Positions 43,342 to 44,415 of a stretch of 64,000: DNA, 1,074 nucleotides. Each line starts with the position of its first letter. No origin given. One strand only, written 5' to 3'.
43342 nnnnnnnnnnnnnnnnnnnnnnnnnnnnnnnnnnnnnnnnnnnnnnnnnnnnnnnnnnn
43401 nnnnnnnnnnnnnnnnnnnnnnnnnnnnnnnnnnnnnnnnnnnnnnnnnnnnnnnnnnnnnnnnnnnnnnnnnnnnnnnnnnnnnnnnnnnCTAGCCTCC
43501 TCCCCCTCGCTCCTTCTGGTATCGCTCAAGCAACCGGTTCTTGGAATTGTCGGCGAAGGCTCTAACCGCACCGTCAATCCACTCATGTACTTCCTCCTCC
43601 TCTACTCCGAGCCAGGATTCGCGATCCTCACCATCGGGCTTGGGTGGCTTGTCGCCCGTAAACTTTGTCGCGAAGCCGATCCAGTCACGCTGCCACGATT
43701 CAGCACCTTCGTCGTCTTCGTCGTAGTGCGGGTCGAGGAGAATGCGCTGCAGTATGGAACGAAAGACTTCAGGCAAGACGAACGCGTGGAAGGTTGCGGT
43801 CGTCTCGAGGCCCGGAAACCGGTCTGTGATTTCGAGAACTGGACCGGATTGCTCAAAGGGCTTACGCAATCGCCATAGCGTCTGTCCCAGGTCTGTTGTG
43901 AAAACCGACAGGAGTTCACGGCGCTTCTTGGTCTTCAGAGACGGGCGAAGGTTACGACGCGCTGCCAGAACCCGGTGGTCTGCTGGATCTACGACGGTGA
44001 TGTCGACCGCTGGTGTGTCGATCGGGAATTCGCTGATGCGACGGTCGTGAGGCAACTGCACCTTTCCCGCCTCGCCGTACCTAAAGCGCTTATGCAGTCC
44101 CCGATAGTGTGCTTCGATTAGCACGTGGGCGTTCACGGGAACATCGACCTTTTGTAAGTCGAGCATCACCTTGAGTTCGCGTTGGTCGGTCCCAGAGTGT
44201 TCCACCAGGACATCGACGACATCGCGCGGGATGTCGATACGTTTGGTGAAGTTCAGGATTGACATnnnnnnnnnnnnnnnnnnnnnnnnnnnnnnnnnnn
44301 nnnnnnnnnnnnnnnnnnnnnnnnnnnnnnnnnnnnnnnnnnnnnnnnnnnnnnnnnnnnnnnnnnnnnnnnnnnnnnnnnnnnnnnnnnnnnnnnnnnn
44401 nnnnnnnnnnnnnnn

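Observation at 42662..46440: Four-gene operon built around a GHKL ATPase with three unassignable partners: candidate uncharacterised defence system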

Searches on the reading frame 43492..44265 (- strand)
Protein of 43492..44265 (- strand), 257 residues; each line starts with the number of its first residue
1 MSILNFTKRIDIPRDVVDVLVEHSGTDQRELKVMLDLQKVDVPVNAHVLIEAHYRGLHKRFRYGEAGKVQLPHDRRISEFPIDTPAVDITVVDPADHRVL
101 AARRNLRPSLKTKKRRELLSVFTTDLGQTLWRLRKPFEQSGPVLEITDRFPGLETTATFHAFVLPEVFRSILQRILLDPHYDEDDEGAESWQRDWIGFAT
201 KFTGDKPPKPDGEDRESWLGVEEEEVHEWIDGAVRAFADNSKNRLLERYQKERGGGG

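Call 3: search_protein_families(library=pfam, proteins=[window:43492-44265:-], max_evalue=1)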
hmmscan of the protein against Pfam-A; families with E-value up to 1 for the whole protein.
window:43492-44265:- (257 aa): 0 families

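Call 4: search_protein_families(library=padloc, proteins=[window:43492-44265:-], max_evalue=1)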
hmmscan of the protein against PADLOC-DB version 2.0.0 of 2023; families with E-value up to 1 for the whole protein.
window:43492-44265:- (257 aa): 0 families

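Call 5: search_protein_families(library=ncbifam, proteins=[window:43492-44265:-], max_evalue=1)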
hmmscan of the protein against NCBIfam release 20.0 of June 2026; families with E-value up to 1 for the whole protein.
window:43492-44265:- (257 aa): 0 families

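Call 11: search_protein_families(library=phrogs, proteins=[window:43492-44265:-], max_evalue=1)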
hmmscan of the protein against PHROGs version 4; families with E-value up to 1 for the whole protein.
window:43492-44265:- (257 aa): 0 families

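Call 16: find_homologous_proteins(query=window:43492-44265:-)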
Query window:43492-44265:- (257 aa): 5 proteins with E <= 0.001 among 540 candidates.
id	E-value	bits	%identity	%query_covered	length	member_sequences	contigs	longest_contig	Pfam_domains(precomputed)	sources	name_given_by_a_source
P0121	6.5e-171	584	100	100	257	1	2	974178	-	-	-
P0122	4.6e-93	329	60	100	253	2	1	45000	-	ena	-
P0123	3.0e-92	327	61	100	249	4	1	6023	-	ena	-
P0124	1.3e-86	308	56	99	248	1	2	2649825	-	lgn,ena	-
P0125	1.3e-85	305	57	99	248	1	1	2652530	-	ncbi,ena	-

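Call 38: search_solved_structures(query=A4, max_evalue=10)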
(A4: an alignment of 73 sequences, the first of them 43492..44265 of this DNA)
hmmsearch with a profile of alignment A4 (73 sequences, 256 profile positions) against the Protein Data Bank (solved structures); distinct sequences matched with E-value up to 10: 3.
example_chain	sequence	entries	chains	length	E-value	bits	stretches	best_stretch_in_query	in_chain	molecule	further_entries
3fbl_A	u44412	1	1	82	0.59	12.5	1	197-251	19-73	Putative uncharacterized protein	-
7fdj_A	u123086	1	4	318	0.88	11.9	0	76-137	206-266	Capsid protein,Immunoglobulin G-binding protein A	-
5w7g_B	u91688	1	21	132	1.6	11.1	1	198-251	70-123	ORF132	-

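Call 42: search_protein_families(library=padloc, alignment_id=A6, max_evalue=0.01)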
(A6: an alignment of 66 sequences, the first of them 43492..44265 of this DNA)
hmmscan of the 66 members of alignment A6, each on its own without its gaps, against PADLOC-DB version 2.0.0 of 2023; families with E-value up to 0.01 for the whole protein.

A. member 1, window:43492-44265:- (257 aa): 0 families

B. families by the number of members that match (of 66 scanned): 0 families

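Call 61: search_protein_representatives(alignment_id=A7)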
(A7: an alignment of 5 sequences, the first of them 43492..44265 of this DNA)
Query: 5 sequences, 248 profile positions. Proteins with E-value up to 0.001 (for the whole library): 1439; up to 1e-10: 925; up to 1e-30: 7. The best 150 are listed.
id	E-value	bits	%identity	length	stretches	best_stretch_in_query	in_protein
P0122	4.5e-134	461.7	-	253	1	1-247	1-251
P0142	1.4e-35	139.1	-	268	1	3-242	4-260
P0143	1.1e-33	132.9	-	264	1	4-242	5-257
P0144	4.1e-33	131.0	-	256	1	4-214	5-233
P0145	7.3e-33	130.2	-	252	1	3-214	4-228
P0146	2.8e-31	125.0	-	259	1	3-241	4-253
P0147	3.7e-31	124.6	-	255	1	3-241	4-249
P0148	1.9e-30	122.3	-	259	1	4-243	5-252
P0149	3.3e-30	121.5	-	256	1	3-242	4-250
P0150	3.5e-30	121.4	-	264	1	4-237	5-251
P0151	1.7e-29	119.2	-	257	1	3-247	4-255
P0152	1.8e-29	119.1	-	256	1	4-240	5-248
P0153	4.0e-29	117.9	-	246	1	3-238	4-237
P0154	4.1e-29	117.9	-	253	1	3-244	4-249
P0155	6.1e-29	117.3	-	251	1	4-234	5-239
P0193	3.5e-26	108.3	-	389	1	3-242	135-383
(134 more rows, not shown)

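Call 64: search_protein_families(library=pfam, alignment_id=A6, max_evalue=1)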
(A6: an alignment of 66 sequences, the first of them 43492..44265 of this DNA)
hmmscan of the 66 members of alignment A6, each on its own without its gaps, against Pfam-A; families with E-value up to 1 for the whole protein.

A. member 1, window:43492-44265:- (257 aa): 0 families

B. families by the number of members that match (of 66 scanned): 14 families
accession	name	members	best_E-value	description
PF03705.20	CheR_N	2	0.053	CheR methyltransferase, all-alpha domain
PF10187.15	FAM192A_Fyv6_N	1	0.036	FAM192A/Fyv6, N-terminal domain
PF00612.33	IQ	1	0.074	IQ calmodulin-binding motif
PF18377.6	FERM_F2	1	0.078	FERM F2 acyl-CoA binding protein-like domain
PF14142.11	YrzO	1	0.098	YrzO-like protein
PF11986.13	PB1-F2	1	0.11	Influenza A Proapoptotic protein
PF10505.14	NARG2_C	1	0.12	NMDA receptor-regulated gene protein 2 C-terminus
PF07866.17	DUF1653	1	0.14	Protein of unknown function (DUF1653)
PF13946.11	DUF4214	1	0.15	Domain of unknown function (DUF4214)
PF20913.2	ObcA_N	1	0.16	Oxalate Biosynthetic Component A, N-terminal domain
PF14269.12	Arylsulfotran_2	1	0.17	Arylsulfotransferase (ASST)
PF23245.1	RRM_PARP14_2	1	0.2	PARP14, second RRM domain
PF18009.6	Fer4_23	1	0.23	4Fe-4S iron-sulfur cluster binding domain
PF21210.2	RNA_helicase_helical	1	0.28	Putative ATP-dependent RNA helicase, helical bundle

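Call 66: predict_structure(alignment_id=A8)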
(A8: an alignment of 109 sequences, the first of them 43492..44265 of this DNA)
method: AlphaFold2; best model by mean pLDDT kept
length: 257 residues; sequences in the alignment: 109
mean_pLDDT: 91.4   pTM: 0.73
mean pLDDT of the five models: 91.4, 91.2, 90.9, 90.9, 90.6
residues with pLDDT >= 90: 201; 70-90: 40; 50-70: 14; < 50: 2
segments of 3 or more residues with pLDDT < 50: none
pLDDT, mean of each block of 10 residues (from residue 1): 74 95 85 96 98 95 98 95 88 97 88 72 94 93 95 90 97 96 87 96 96 94 97 96 88 72
secondary structure, 60 per line:
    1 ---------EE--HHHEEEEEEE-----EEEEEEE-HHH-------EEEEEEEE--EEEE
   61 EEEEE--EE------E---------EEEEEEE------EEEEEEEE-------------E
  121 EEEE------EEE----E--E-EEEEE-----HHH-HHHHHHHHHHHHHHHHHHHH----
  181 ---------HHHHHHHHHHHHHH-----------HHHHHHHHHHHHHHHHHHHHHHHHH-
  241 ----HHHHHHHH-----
elements in order: E17-23 E29-35 E47-54 E57-65 E86-92 E99-106 E120-124 E131-133 E143-147 H157-176 H190-203 H215-239 H245-252

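Call 68: fold_search(model_id=the predicted structure, library=pdb)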
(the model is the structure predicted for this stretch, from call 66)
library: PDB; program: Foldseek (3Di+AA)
matches with E <= 10: 1006; with E <= 0.001: 0
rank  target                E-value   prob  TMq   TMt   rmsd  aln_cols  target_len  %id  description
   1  9npn_C                4.4e-02  0.96  0.22  0.09   6.1       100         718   10  Crystal structure of the inactive conformation of a glycoside hydrolase (CapGH2b - E465A Mutant) from the GH2 family i (released 2025-11-12)
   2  9npn_F                7.0e-02  0.51  0.16  0.07  10.3       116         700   10  Crystal structure of the inactive conformation of a glycoside hydrolase (CapGH2b - E465A Mutant) from the GH2 family i (released 2025-11-12)
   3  7z5g_B                7.0e-02  0.47  0.19  0.15  16.7       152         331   10  human apo MATCAP (released 2022-05-11)
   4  2dbj_MODEL_1_A        7.5e-02  0.41  0.19  0.31   9.1       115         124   14  Solution structures of the fn3 domain of human Proto-oncogene tyrosine-protein kinase MER precursor (released 2006-12-19)
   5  9npb                  8.9e-02  0.92  0.24  0.10   5.3       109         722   10  Crystal structure of the inactive conformation of a glycoside hydrolase (CapGH2b) from the GH2 family in the space group (released 2025-11-12)
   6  7z5g_D                8.9e-02  0.38  0.18  0.15  16.8       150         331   10  human apo MATCAP (released 2022-05-11)
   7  1zq1_A                8.9e-02  0.07  0.10  0.08  15.1       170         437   11  Structure of GatDE tRNA-Dependent Amidotransferase from Pyrococcus abyssi (released 2005-10-18)
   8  9npa                  9.5e-02  0.60  0.19  0.08   6.3       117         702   10  Crystal structure of the inactive conformation of a glycoside hydrolase (CapGH2b) from the GH2 family in the space group (released 2025-11-12)
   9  1x5f_MODEL_1_A        1.0e-01  0.57  0.21  0.38   6.6       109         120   14  The solution structure of the first fibronectin type III domain of human Neogenin (released 2005-11-15)
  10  7z6s_C                1.0e-01  0.41  0.19  0.15  16.8       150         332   11  MATCAP bound to a human 14 protofilament microtubule (released 2022-05-11)
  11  5axg_A                1.1e-01  0.47  0.24  0.12  12.2       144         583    8  Crystal structure of thermophilic dextranase from Thermoanaerobacter pseudethanolicus (released 2015-11-11)
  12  6jz3_B                1.2e-01  0.30  0.18  0.09   9.5       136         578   13  b-glucuronidase from Ruminococcus gnavus in complex with uronic deoxynojirimycin (released 2020-05-13)
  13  9npl_C                1.3e-01  0.80  0.21  0.09   8.1       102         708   10  Crystal structure of the inactive conformation of a glycoside hydrolase (CapGH2b - E553Q Mutant) from the GH2 family i (released 2025-11-12)
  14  9npl_B                1.3e-01  0.60  0.23  0.10   9.2       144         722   10  Crystal structure of the inactive conformation of a glycoside hydrolase (CapGH2b - E553Q Mutant) from the GH2 family i (released 2025-11-12)
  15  3d1m_D                1.3e-01  0.41  0.18  0.35   5.5        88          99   14  Crystal Structure of Sonic Hedgehog Bound to the third FNIII domain of CDO (released 2008-09-23)
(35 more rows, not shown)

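Call 105: search_protein_families(library=pfam, proteins=[P0193], max_evalue=0.1)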
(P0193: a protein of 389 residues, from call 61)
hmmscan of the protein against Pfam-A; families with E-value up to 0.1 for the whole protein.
P0193 (389 aa): 0 families
